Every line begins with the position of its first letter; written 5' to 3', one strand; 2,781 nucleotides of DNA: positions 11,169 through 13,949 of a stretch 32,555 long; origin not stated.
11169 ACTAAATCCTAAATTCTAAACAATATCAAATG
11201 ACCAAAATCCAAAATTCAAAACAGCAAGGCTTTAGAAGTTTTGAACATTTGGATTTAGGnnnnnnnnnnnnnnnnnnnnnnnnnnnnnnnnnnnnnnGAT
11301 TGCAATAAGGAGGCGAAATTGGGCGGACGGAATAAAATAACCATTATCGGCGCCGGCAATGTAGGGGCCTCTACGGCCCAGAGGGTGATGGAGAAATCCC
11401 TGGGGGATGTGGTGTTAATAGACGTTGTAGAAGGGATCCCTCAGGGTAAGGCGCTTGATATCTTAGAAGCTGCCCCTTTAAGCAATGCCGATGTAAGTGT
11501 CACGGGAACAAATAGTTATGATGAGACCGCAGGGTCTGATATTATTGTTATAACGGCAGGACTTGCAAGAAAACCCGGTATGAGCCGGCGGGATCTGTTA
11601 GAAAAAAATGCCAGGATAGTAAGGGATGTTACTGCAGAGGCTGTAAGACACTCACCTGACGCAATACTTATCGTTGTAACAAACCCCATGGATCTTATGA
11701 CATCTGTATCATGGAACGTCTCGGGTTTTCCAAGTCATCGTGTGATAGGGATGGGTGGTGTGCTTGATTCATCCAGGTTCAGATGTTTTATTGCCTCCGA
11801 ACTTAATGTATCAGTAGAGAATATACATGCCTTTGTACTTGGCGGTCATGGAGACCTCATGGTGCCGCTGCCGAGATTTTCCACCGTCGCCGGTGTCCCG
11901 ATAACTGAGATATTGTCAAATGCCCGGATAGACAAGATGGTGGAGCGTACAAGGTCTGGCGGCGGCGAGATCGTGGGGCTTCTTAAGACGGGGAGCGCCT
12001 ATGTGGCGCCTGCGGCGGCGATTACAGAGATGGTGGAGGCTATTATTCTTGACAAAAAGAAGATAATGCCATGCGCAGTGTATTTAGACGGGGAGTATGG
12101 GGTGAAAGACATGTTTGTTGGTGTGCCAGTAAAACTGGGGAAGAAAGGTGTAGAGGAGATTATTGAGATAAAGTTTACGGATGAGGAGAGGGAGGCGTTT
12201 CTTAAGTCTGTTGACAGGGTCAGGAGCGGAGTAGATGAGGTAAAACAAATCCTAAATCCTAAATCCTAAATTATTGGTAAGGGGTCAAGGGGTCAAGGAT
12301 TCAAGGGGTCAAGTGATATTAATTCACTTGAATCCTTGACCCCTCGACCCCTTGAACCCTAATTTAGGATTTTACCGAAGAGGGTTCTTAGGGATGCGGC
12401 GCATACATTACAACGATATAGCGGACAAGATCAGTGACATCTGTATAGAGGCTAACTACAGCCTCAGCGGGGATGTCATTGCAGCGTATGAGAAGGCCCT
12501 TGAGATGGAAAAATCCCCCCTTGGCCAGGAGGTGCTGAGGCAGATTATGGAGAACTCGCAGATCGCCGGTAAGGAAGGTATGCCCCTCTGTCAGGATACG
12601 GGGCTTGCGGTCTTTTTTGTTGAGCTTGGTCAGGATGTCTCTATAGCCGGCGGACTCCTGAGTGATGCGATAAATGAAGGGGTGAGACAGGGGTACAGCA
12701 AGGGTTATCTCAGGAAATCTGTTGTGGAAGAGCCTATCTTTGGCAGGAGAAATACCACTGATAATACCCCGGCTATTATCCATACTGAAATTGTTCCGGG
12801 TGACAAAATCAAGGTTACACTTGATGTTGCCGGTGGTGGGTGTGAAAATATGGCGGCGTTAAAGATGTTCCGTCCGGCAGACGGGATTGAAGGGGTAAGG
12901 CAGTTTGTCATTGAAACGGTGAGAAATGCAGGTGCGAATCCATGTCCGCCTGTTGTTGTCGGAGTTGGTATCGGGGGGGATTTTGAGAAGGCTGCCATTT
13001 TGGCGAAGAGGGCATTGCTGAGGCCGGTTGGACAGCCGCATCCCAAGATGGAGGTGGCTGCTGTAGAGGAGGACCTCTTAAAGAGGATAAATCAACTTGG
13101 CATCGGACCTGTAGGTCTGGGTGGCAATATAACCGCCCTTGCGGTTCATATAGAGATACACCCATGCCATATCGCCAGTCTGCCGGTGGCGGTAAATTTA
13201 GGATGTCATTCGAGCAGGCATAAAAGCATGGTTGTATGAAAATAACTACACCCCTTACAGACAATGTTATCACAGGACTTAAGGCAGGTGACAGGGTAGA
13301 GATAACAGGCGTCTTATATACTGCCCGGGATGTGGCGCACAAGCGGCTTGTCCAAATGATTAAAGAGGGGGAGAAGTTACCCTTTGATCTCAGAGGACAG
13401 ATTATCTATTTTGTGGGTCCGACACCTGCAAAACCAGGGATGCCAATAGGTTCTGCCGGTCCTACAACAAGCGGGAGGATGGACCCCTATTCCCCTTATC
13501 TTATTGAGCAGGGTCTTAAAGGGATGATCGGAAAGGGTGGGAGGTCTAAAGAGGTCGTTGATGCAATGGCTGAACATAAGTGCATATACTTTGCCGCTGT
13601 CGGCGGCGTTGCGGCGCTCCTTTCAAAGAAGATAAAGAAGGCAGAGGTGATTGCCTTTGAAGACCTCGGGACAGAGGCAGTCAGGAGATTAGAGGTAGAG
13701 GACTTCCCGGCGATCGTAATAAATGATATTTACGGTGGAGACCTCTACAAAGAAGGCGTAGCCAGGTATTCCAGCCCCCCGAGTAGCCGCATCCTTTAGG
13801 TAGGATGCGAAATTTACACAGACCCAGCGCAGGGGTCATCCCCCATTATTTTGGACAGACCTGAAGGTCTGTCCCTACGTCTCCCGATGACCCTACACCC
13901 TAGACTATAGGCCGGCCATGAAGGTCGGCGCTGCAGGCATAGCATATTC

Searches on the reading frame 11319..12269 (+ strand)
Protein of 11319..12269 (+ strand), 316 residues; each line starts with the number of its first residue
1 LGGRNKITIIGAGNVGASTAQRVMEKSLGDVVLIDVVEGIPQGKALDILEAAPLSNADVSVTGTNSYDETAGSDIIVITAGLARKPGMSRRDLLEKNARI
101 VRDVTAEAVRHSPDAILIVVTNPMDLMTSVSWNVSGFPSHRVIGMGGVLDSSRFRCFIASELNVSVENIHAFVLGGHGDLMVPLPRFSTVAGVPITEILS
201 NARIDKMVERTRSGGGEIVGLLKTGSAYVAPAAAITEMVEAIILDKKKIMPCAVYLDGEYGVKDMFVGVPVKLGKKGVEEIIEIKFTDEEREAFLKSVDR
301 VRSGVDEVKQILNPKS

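Call 87: search_protein_families(library=pfam, proteins=[window:11319-12269:+], max_evalue=0.00001)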
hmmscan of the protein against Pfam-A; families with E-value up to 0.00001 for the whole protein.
window:11319-12269:+ (316 aa): 2 families
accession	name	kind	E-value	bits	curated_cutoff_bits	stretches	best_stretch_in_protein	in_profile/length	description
PF00056.29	Ldh_1_N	-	5.6e-40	137.1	27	1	6-144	2-141/141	lactate/malate dehydrogenase, NAD binding domain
PF02866.23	Ldh_1_C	-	1.1e-32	113.8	22.6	1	149-309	3-171/174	lactate/malate dehydrogenase, alpha/beta C-terminal domain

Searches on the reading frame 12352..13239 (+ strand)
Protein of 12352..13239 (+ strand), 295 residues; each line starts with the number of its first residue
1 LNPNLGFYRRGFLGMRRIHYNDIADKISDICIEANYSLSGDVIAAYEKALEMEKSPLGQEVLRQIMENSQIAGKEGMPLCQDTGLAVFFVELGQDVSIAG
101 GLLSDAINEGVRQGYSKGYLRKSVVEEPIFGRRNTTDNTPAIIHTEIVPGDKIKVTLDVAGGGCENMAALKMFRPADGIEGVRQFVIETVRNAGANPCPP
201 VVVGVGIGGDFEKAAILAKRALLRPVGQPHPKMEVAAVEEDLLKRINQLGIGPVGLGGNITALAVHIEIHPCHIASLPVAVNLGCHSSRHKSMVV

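Call 87: search_protein_families(library=pfam, proteins=[window:12352-13239:+], max_evalue=0.00001)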
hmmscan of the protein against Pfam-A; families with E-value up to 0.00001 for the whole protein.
window:12352-13239:+ (295 aa): 1 family
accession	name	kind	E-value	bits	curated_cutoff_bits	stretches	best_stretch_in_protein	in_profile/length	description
PF05681.19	Fumerase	-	3.7e-114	381.1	25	1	25-293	2-269/270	Fumarate hydratase (Fumerase)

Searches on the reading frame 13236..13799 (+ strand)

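Call 87: search_protein_families(library=pfam, proteins=[window:13236-13799:+], max_evalue=0.00001)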
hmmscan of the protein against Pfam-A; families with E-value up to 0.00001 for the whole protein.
window:13236-13799:+ (187 aa): 1 family
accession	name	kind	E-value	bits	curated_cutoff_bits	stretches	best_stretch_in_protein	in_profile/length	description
PF05683.17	Fumerase_C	-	1.1e-59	201.7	22.2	1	4-173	32-204/205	Fumarase C-terminus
